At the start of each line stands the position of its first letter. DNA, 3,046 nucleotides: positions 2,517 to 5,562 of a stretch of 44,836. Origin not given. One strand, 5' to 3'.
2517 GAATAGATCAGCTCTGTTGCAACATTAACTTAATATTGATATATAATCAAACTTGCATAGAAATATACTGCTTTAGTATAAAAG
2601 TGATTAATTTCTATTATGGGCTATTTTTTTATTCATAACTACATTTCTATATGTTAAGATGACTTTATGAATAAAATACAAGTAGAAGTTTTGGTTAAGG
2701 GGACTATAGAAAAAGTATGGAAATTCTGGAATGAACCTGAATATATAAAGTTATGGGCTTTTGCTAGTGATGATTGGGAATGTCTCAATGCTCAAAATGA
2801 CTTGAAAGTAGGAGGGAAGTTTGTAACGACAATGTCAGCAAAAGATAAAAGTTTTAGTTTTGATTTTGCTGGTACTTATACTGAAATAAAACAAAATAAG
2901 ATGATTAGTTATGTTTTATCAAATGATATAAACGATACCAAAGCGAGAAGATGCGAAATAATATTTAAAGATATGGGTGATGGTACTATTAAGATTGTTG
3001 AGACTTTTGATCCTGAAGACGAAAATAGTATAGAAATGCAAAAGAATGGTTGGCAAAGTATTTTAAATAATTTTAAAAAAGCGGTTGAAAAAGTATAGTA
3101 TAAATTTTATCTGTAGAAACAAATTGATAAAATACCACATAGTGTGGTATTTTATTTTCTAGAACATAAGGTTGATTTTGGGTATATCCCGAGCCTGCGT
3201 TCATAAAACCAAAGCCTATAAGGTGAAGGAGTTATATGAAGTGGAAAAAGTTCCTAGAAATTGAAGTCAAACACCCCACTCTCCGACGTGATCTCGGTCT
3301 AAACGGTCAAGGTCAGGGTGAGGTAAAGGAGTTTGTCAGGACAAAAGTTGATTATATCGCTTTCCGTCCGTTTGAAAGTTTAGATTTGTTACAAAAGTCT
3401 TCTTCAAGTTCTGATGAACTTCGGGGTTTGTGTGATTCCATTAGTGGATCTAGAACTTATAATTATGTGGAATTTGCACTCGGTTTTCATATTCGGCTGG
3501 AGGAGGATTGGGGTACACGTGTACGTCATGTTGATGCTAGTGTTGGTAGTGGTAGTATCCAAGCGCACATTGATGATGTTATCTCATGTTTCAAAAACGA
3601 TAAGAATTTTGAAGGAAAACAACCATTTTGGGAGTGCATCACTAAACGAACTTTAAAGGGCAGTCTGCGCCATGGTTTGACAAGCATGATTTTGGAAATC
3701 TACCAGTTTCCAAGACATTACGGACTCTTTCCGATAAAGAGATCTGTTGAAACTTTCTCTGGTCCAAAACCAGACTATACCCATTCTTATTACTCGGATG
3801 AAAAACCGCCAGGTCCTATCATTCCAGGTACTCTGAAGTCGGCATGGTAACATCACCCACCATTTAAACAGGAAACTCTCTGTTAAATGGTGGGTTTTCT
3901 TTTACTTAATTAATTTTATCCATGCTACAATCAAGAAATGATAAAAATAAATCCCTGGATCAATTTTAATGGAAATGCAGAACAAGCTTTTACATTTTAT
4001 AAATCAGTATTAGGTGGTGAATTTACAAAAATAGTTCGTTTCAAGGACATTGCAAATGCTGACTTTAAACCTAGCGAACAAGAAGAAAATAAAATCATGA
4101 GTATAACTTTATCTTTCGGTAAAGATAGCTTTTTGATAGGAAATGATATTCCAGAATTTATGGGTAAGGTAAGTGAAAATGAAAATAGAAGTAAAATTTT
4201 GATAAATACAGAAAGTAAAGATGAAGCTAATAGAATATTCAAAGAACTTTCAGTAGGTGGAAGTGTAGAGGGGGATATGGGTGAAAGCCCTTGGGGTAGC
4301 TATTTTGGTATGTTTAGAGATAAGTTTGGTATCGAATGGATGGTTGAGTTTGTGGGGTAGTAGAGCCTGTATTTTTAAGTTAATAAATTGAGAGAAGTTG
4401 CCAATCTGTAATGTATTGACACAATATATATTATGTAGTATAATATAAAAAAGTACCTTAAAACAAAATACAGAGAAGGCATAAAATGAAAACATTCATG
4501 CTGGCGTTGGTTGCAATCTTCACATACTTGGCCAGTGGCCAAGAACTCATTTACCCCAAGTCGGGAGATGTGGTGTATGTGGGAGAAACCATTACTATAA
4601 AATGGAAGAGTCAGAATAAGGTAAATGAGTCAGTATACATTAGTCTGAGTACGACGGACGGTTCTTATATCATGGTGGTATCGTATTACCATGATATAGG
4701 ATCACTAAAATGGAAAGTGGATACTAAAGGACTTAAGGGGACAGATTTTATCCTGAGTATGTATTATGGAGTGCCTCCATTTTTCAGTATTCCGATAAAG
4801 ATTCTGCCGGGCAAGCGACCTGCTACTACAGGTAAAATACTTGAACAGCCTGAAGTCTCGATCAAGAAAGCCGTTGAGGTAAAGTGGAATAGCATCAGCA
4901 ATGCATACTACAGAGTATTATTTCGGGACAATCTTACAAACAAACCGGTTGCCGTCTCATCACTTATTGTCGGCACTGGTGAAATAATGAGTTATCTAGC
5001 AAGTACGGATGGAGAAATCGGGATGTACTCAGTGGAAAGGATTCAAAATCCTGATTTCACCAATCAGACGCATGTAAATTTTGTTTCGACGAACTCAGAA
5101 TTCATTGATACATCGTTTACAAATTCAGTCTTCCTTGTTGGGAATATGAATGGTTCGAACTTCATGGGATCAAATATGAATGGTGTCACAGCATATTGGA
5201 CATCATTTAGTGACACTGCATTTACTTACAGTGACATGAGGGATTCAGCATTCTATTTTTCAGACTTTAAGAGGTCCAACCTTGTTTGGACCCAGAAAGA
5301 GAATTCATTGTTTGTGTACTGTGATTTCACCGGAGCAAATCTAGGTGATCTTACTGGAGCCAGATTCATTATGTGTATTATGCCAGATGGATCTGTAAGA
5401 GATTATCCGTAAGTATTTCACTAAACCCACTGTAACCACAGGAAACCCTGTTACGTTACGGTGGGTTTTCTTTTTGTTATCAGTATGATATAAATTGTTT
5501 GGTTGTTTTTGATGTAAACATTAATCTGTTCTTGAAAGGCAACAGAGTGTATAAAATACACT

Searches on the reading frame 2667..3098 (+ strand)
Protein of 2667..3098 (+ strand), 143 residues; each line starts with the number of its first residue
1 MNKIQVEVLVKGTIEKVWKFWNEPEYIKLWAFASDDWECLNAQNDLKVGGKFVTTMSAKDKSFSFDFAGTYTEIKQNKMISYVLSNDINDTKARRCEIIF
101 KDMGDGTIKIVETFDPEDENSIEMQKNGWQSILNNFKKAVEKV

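Call 11: search_protein_families(library=pfam, max_evalue=0.001, proteins=[window:2667-3098:+])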
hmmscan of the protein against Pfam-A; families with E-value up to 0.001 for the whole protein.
window:2667-3098:+ (143 aa): 1 family
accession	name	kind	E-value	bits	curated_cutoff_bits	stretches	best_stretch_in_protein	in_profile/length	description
PF08327.17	AHSA1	-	5e-19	69.2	22.1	1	13-141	3-125/125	Activator of Hsp90 ATPase homolog 1-like protein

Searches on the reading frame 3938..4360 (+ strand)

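Call 11: search_protein_families(library=pfam, max_evalue=0.001, proteins=[window:3938-4360:+])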
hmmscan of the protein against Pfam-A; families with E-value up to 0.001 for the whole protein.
window:3938-4360:+ (140 aa): 2 families
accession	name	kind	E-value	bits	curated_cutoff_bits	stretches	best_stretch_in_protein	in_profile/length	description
PF06983.19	3-dmu-9_3-mt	-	1.9e-09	38.5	24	1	3-136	2-115/116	3-demethylubiquinone-9 3-methyltransferase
PF00903.31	Glyoxalase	-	2.1e-07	31.8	20.6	1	10-136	8-121/121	Glyoxalase/Bleomycin resistance protein/Dioxygenase superfamily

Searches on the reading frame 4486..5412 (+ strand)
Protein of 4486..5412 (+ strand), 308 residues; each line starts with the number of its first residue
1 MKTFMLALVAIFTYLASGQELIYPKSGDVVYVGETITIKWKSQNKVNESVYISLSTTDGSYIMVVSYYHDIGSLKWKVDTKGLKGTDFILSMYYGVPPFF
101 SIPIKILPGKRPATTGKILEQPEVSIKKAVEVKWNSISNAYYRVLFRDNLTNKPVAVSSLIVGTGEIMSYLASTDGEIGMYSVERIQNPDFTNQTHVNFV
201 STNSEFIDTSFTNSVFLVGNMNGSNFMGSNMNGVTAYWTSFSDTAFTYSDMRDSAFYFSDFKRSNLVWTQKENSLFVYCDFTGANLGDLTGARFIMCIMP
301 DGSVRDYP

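Call 11: search_protein_families(library=pfam, max_evalue=0.001, proteins=[window:4486-5412:+])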
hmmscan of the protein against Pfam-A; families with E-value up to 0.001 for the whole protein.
window:4486-5412:+ (308 aa): 3 families
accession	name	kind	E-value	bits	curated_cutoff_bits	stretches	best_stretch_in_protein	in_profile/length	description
PF00805.28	Pentapeptide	-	5e-06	26.4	20.2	0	240-269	2-31/40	Pentapeptide repeats (8 copies)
PF13599.13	Pentapeptide_4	-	1.4e-05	25.5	38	1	202-266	4-68/78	Pentapeptide repeat region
PF10342.15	Kre9_KNH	-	1.6e-05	26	24.6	1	24-93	2-76/94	Kre9/KNH-like N-terminal Ig-like domain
